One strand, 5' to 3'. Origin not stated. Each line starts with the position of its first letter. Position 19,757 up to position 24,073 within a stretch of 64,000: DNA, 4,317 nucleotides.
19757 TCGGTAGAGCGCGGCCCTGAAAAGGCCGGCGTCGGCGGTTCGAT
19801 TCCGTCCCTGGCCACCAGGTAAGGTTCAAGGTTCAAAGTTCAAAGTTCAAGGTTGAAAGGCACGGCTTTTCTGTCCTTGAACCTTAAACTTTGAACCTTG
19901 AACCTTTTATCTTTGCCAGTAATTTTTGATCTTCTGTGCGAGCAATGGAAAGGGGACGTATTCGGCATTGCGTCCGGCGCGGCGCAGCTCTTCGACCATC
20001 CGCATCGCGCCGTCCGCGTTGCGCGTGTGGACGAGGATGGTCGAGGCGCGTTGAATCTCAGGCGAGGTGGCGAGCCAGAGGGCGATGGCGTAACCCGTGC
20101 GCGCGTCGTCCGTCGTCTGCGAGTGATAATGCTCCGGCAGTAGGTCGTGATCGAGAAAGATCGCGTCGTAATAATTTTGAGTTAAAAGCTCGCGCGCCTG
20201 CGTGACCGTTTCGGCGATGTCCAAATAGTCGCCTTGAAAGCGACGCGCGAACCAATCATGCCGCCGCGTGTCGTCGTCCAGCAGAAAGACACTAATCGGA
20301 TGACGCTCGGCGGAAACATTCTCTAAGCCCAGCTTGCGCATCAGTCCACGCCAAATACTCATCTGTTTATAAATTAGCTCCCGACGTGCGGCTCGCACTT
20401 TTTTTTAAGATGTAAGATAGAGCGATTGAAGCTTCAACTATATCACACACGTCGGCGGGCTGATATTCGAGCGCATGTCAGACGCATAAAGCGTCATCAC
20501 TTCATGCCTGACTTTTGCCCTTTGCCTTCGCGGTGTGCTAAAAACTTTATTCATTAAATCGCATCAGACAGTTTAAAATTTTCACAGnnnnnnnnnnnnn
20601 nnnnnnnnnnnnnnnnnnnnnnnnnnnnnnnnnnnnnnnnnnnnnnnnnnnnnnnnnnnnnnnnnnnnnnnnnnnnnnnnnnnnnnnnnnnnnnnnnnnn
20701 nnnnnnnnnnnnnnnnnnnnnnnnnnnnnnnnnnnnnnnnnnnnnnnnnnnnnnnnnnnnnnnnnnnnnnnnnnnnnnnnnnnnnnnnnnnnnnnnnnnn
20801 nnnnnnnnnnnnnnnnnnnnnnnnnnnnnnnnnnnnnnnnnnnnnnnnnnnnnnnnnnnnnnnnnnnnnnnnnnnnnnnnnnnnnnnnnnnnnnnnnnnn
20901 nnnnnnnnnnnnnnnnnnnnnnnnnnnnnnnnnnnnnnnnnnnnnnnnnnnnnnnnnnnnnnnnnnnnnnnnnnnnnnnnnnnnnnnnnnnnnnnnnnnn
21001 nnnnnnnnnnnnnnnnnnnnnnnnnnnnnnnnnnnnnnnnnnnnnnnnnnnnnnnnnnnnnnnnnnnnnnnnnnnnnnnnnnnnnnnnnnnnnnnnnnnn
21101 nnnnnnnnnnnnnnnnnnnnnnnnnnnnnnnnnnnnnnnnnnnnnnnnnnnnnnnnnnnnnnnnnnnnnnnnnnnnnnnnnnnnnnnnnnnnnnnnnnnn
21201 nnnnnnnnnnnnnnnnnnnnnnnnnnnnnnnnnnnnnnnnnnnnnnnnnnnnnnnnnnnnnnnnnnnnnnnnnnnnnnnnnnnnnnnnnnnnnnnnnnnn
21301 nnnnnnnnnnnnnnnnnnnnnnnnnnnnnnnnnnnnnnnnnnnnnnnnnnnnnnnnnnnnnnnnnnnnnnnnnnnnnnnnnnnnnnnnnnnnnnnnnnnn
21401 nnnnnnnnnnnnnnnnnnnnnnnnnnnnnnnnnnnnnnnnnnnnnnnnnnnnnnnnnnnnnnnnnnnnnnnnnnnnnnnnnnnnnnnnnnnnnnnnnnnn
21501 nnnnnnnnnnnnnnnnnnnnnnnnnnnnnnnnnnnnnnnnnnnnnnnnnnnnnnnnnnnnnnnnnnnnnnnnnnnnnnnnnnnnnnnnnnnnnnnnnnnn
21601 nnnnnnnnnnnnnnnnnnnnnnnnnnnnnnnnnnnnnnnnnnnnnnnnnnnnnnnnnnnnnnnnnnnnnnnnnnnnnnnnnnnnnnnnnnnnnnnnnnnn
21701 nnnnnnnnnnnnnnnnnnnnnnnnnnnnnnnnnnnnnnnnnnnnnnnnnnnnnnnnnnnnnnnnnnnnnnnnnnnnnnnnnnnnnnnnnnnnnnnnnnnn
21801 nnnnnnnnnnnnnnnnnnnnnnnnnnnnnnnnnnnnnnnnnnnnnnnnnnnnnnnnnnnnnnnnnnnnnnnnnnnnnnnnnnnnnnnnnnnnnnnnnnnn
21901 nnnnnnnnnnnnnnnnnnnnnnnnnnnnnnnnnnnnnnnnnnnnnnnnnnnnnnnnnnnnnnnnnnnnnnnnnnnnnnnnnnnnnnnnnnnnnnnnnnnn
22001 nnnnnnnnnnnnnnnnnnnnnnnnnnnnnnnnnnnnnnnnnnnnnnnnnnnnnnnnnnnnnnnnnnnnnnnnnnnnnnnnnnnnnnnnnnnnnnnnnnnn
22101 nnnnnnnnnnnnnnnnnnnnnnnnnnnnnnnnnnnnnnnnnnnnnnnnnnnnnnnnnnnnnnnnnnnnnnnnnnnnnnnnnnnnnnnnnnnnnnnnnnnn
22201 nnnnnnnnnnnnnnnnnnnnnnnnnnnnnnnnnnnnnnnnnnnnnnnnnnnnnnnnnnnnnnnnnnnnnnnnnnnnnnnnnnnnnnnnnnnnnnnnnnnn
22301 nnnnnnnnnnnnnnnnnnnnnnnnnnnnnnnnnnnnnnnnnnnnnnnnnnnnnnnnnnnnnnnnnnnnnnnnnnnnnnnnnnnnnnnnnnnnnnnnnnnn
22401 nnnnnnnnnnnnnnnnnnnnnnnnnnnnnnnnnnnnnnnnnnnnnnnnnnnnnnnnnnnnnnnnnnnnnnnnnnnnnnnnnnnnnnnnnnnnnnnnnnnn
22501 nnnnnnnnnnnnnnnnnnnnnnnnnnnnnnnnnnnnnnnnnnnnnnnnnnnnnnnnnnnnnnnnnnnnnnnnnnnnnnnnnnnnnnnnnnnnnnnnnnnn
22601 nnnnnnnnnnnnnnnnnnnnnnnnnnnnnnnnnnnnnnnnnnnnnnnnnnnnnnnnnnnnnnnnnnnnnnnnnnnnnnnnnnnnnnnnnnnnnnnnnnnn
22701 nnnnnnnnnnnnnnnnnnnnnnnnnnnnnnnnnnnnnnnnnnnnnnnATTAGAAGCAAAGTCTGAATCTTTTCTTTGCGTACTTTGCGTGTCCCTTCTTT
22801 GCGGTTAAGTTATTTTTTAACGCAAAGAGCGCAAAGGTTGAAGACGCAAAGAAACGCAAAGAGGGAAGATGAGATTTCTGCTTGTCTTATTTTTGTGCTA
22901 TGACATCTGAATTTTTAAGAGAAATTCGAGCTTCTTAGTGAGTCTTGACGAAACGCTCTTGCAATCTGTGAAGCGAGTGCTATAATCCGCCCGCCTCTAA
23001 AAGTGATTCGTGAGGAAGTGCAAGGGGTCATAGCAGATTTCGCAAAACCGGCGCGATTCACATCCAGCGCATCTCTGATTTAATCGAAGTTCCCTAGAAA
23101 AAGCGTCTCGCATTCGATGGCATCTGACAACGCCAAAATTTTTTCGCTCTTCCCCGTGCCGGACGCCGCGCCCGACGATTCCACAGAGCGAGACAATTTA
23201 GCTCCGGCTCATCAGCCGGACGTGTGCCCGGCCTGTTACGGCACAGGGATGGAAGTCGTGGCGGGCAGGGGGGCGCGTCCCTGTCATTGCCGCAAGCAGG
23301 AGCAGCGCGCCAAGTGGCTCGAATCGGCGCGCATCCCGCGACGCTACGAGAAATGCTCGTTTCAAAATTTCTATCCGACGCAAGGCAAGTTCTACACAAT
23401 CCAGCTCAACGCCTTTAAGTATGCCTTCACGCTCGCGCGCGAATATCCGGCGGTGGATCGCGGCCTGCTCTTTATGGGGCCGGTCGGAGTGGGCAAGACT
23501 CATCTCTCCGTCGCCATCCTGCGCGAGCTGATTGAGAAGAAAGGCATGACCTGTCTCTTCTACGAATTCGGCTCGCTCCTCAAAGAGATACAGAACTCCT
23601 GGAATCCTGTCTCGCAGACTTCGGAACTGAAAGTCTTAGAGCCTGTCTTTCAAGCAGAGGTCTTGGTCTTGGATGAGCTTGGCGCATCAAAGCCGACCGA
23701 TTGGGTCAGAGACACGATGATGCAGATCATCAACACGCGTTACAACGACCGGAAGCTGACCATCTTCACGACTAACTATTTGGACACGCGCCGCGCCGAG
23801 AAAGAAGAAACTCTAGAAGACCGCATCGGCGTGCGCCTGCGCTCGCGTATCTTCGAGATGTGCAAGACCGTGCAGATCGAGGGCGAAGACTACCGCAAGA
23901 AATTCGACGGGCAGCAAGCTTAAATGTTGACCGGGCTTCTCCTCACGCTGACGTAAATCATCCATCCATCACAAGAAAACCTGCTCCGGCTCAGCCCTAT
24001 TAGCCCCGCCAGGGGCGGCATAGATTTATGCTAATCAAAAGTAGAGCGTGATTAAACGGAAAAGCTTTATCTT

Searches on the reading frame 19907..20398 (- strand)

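Call 72: search_protein_families(library=pfam, proteins=[window:19907-20398:-], max_evalue=0.001)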
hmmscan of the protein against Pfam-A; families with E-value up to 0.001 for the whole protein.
window:19907-20398:- (163 aa): 1 family
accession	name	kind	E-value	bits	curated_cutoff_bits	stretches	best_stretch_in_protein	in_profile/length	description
PF20274.4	cREC_REC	-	6e-15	56.1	27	1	40-139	5-87/88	Cyclic-phosphate processing Receiver domain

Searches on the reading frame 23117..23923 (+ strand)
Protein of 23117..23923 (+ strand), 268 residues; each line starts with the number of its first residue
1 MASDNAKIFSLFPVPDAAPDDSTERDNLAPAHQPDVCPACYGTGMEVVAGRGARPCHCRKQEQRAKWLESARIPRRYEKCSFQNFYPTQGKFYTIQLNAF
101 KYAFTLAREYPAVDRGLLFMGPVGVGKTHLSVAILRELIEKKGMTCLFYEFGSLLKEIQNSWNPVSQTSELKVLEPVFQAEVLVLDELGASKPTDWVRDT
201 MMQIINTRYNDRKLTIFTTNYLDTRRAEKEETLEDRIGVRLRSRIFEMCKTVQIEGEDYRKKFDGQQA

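Call 87: search_protein_families(library=pfam, proteins=[window:23117-23923:+], max_evalue=0.00001)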
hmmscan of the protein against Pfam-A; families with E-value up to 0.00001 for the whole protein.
window:23117-23923:+ (268 aa): 1 family
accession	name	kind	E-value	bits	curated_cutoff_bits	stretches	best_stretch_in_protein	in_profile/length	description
PF01695.23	IstB_IS21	-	6.2e-17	62.3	24.1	1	116-262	94-233/238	IstB-like ATP binding protein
